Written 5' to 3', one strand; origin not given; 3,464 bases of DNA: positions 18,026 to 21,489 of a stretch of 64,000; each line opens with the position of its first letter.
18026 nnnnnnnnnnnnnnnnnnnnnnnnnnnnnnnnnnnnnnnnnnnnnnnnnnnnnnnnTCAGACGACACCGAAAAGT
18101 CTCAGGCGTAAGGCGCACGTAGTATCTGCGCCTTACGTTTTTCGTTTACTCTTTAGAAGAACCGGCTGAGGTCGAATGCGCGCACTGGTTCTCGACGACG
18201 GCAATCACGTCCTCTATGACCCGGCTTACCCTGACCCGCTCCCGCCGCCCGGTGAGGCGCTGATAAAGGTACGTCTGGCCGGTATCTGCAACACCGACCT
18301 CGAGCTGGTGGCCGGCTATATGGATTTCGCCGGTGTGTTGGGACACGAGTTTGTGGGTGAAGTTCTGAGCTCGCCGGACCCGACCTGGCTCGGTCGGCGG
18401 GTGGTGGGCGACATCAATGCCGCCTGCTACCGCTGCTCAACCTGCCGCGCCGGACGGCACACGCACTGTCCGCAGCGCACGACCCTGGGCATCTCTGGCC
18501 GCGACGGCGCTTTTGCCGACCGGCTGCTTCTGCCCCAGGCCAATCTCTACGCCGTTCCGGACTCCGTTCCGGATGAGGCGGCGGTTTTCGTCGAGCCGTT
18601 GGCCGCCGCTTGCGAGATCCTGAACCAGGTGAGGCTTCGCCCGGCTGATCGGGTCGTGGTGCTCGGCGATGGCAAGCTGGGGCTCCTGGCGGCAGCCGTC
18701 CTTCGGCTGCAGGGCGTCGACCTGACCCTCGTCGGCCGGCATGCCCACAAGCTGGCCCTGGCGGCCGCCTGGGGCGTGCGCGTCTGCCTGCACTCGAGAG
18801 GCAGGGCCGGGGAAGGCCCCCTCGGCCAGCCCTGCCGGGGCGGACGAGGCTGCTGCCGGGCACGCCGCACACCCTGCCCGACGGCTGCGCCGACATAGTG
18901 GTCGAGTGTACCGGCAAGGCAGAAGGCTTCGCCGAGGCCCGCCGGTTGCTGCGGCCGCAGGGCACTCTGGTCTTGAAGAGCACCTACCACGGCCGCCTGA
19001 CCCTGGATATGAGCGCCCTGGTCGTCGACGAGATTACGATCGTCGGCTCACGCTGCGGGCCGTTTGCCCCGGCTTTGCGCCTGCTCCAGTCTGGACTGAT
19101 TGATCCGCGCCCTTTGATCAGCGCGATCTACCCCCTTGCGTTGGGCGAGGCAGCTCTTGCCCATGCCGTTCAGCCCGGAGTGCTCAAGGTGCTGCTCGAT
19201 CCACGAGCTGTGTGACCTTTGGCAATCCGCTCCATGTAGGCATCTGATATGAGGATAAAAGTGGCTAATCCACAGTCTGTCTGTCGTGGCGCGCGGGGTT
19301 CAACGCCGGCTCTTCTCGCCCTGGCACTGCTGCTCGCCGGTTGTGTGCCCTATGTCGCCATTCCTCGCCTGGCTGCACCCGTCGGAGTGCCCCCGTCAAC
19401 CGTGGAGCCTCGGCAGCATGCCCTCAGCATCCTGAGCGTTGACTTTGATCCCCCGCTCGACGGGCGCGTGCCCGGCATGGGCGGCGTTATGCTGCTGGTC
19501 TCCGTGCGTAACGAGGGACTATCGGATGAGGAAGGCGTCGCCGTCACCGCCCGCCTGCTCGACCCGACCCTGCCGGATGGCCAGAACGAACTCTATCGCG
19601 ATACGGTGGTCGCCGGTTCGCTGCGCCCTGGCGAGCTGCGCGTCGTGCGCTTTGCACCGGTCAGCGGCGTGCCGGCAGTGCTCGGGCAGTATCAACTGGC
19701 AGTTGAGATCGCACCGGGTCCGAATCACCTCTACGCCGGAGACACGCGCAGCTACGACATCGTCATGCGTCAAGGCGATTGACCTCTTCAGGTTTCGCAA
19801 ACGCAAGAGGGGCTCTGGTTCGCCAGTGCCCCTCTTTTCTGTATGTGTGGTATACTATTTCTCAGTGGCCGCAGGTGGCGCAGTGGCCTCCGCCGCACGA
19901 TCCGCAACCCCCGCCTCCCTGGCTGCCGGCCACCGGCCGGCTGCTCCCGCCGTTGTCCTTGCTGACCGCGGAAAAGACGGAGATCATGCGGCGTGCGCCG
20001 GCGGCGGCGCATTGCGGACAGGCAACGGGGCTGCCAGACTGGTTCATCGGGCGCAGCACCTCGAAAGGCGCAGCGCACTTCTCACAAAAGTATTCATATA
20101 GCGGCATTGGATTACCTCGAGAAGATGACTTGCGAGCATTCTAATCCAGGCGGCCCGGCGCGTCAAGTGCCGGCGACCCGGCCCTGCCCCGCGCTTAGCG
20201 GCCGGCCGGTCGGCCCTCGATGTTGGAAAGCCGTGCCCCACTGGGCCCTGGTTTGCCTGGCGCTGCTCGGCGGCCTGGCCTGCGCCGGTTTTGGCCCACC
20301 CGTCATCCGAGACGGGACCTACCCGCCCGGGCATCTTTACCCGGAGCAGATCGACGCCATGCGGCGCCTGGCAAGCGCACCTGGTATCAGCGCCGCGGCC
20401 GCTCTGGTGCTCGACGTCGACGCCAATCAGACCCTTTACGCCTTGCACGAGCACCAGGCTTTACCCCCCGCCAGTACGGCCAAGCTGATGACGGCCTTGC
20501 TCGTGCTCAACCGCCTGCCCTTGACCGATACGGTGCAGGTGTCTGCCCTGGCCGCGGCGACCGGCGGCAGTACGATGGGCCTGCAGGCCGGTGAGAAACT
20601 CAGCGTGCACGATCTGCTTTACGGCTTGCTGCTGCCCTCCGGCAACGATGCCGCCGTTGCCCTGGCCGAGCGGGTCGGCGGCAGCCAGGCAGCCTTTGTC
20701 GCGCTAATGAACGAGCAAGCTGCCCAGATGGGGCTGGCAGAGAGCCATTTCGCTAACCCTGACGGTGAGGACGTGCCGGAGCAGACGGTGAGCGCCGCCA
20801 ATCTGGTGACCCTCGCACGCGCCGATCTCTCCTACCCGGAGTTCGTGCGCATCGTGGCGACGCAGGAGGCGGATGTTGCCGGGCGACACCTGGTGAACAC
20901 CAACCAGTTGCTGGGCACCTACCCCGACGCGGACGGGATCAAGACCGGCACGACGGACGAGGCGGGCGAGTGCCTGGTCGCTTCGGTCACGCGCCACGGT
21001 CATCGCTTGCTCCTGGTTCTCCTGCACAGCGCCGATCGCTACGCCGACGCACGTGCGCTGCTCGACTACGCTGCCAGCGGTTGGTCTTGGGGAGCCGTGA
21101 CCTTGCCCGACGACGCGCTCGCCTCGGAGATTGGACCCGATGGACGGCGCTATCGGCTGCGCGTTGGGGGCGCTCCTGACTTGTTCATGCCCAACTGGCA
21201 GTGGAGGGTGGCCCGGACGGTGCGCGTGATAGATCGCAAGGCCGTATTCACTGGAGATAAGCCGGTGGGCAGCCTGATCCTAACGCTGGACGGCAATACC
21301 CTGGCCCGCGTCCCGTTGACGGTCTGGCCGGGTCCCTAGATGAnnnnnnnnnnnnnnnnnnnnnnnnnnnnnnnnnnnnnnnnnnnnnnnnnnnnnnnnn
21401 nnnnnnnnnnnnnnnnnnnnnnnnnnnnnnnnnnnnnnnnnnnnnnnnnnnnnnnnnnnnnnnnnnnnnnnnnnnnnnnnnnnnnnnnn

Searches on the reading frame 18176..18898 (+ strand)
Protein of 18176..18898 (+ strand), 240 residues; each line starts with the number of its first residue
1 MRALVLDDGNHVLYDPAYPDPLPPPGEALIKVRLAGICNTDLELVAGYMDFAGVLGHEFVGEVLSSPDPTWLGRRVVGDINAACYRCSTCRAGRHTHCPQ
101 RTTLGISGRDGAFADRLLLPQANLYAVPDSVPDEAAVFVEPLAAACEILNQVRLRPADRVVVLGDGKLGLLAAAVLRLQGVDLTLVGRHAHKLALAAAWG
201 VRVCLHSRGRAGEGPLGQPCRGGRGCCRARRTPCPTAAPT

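Call 19: search_protein_families(library=pfam, proteins=[window:18176-18898:+], max_evalue=0.001)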
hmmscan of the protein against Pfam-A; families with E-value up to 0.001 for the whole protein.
window:18176-18898:+ (240 aa): 1 family
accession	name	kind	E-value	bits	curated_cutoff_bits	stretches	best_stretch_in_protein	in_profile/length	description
PF08240.17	ADH_N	-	5e-20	72.1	23.5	1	25-129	2-104/104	Alcohol dehydrogenase GroES-like domain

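Call 21: search_protein_families(library=pfam, proteins=[window:18176-18898:+], max_evalue=1)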
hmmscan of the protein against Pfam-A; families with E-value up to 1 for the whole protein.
window:18176-18898:+ (240 aa): 6 families
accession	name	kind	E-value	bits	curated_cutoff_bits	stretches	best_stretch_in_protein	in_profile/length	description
PF08240.17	ADH_N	-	5e-20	72.1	23.5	1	25-129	2-104/104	Alcohol dehydrogenase GroES-like domain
PF01494.25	FAD_binding_3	-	0.0037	17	22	1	160-195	4-39/349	FAD binding domain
PF16912.11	Glu_dehyd_C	-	0.0038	17.2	34.9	1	136-191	4-67/211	Glucose dehydrogenase C-terminus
PF00107.32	ADH_zinc_N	-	0.064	13.6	31.8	1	168-207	2-41/129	Zinc-binding dehydrogenase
PF02558.23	ApbA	-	0.12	12.4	22.2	1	160-196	1-36/150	Ketopantoate reductase PanE/ApbA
PF00070.33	Pyr_redox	-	0.2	12.6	22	1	159-191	1-33/82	Pyridine nucleotide-disulphide oxidoreductase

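Call 28: search_solved_structures(query=window:18176-18898:+, show_alignments=1, max_evalue=0.00001)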
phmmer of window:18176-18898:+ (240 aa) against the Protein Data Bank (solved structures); distinct sequences matched with E-value up to 0.00001: 104 (the best 60 are shown).
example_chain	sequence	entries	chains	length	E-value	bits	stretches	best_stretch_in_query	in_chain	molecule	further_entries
4ej6_A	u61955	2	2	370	5.4e-24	88.4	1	18-205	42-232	Putative zinc-binding dehydrogenase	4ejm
8wwd_A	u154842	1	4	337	5.6e-24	88.4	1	17-192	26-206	Zinc-containing alcohol dehydrogenase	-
4ilk_A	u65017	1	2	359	6.4e-23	84.9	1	20-177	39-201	Starvation sensing protein rspB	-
4cpd_A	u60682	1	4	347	5.1e-21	78.7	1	1-200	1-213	ALCOHOL DEHYDROGENASE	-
2dq4_A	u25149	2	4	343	3.2e-20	76.1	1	18-202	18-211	L-threonine 3-dehydrogenase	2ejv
2dfv_A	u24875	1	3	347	3.6e-19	72.6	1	21-186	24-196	Probable L-threonine 3-dehydrogenase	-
2d8a_A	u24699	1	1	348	3.6e-19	72.6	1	21-186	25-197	Probable L-threonine 3-dehydrogenase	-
5kia_A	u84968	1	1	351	7.6e-19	71.5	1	26-201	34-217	L-threonine 3-dehydrogenase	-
4a2c_A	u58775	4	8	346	2.7e-18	69.8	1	22-207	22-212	GALACTITOL-1-PHOSPHATE 5-DEHYDROGENASE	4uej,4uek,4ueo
3gfb_A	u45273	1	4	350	1.7e-16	63.8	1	21-187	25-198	L-threonine 3-dehydrogenase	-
6isv_A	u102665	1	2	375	2e-15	60.3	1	17-207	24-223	Acetophenone reductase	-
4z6k_A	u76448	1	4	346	8.7e-15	58.3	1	2-211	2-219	Alcohol dehydrogenase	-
6z42_A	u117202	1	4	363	1.5e-14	57.5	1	16-225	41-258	Alcohol dehydrogenase, zinc-containing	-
1e3j_A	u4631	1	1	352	1.2e-13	54.5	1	18-205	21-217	NADP(H)-DEPENDENT KETOSE REDUCTASE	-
9u4x_A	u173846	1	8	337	1.8e-13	53.9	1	21-206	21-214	Alcohol dehydrogenase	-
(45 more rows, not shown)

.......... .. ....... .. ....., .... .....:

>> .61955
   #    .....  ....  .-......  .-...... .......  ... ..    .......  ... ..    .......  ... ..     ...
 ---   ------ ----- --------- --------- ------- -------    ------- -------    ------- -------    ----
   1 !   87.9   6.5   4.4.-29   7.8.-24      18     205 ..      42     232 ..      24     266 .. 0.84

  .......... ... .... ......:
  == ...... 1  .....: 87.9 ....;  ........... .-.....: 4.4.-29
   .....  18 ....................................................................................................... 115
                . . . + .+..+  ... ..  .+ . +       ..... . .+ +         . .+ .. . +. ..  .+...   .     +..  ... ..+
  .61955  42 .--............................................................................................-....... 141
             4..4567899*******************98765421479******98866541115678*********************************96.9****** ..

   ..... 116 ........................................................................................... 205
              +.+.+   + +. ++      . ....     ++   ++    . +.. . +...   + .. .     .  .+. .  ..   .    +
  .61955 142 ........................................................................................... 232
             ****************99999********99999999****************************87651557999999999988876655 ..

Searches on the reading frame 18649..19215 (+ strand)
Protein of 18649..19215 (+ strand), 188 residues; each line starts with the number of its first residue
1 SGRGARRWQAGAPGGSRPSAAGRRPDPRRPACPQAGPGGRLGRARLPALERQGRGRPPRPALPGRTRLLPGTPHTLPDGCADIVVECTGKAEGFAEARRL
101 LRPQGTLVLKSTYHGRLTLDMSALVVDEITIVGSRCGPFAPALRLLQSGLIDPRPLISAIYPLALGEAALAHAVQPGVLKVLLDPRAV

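Call 21: search_protein_families(library=pfam, proteins=[window:18649-19215:+], max_evalue=1)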
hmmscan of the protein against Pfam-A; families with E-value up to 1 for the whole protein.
window:18649-19215:+ (188 aa): 3 families
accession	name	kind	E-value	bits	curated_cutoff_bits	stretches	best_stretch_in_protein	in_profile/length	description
PF00107.32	ADH_zinc_N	-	2.6e-08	34.3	31.8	1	80-145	58-126/129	Zinc-binding dehydrogenase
PF16912.11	Glu_dehyd_C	-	0.004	17.1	34.9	1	81-124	100-144/211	Glucose dehydrogenase C-terminus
PF13602.12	ADH_zinc_N_2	-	0.13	13.6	27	1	80-173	23-121/134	Zinc-binding dehydrogenase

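Call 29: search_solved_structures(query=window:18649-19215:+, show_alignments=1, max_evalue=0.01)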
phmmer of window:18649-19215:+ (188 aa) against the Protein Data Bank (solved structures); distinct sequences matched with E-value up to 0.01: 3.
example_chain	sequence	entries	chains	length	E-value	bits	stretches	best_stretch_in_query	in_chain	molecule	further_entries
4ej6_A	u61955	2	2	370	1.9e-05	27.9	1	71-187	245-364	Putative zinc-binding dehydrogenase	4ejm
6dkh_A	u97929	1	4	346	0.0077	19.4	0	79-173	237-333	L-idonate 5-dehydrogenase (NAD(P)(+))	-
1pl6_A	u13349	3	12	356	0.01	19.1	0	79-169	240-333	Sorbitol dehydrogenase | human sorbitol dehydrogenase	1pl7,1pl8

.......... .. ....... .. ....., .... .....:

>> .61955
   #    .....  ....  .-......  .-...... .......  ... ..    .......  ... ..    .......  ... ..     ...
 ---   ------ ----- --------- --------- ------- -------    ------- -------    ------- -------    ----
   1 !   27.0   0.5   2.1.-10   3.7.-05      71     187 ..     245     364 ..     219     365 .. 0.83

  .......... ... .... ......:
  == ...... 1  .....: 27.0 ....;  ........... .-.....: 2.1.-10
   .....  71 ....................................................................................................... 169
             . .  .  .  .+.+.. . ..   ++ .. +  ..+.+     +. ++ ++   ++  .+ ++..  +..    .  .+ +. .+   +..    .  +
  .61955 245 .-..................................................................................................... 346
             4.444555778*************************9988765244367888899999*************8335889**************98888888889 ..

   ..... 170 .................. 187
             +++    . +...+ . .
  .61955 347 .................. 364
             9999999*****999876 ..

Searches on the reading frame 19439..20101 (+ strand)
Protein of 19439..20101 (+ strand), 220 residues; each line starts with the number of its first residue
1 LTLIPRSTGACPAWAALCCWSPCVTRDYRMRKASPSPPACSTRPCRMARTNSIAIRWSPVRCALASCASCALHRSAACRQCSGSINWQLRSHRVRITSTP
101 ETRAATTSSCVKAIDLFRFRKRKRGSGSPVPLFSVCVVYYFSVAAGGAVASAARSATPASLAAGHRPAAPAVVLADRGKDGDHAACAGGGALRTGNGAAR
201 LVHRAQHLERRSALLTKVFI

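Call 19: search_protein_families(library=pfam, proteins=[window:19439-20101:+], max_evalue=0.001)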
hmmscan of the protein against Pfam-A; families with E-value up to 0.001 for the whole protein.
window:19439-20101:+ (220 aa): 0 families

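Call 21: search_protein_families(library=pfam, proteins=[window:19439-20101:+], max_evalue=1)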
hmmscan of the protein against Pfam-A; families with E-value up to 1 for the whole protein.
window:19439-20101:+ (220 aa): 1 family
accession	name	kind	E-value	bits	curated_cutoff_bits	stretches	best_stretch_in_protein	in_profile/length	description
PF19003.5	DUF5732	-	0.002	18.9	27.8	1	90-126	24-59/84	Family of unknown function (DUF5732)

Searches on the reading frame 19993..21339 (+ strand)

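Call 21: search_protein_families(library=pfam, proteins=[window:19993-21339:+], max_evalue=1)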
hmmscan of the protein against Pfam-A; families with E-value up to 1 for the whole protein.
window:19993-21339:+ (448 aa): 4 families
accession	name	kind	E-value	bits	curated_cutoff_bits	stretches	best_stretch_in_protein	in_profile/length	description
PF00768.25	Peptidase_S11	-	2.5e-55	188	27.6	1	127-345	5-236/239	D-alanyl-D-alanine carboxypeptidase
PF13354.11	Beta-lactamase2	-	8.9e-08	32.2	22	1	138-274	3-142/214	Beta-lactamase enzyme family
PF02113.21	Peptidase_S13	-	0.00016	21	22.8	1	130-175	12-59/444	D-Ala-D-Ala carboxypeptidase 3 (S13) family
PF10727.15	Rossmann-like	-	0.14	12.3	23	1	222-303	27-107/131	Rossmann-like domain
